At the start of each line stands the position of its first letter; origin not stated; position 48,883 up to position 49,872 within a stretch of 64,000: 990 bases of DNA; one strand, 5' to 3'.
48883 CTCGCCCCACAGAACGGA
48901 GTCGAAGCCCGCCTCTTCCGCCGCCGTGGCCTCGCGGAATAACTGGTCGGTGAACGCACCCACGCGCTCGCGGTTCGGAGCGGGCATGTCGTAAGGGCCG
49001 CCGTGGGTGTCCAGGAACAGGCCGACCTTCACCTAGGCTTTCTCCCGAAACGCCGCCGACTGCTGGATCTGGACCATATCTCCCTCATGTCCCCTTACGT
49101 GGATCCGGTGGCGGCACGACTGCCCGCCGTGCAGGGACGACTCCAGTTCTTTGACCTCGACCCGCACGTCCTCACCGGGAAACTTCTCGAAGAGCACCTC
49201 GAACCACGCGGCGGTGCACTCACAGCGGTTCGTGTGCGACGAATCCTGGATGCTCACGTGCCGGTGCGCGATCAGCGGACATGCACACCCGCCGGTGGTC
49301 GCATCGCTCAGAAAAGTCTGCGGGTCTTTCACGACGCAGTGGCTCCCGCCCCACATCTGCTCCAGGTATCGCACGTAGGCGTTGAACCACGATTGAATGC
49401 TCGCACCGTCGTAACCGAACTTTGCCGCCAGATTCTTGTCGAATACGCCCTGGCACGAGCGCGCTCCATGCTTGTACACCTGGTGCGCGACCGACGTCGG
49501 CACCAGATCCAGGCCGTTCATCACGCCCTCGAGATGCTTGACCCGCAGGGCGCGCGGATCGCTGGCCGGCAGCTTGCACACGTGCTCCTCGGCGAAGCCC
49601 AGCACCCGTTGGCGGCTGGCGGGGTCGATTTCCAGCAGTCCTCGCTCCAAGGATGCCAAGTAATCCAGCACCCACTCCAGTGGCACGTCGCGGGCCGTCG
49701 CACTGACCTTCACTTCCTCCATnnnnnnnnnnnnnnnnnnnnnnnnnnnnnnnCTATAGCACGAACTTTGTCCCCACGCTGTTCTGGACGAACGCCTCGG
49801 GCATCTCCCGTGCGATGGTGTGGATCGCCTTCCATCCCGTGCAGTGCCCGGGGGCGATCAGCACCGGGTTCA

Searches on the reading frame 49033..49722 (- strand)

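Call 98: search_protein_families(library=pfam, proteins=[window:49033-49722:-], max_evalue=1)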
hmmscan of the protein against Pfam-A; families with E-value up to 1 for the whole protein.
window:49033-49722:- (229 aa): 2 families
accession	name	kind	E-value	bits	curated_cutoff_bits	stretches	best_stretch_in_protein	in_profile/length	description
PF19641.4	DUF6144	-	0.004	17.6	28.8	1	146-207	119-174/181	Family of unknown function (DUF6144)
PF22564.2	HAAS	-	0.019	15.7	27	1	20-48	1-29/55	HAAS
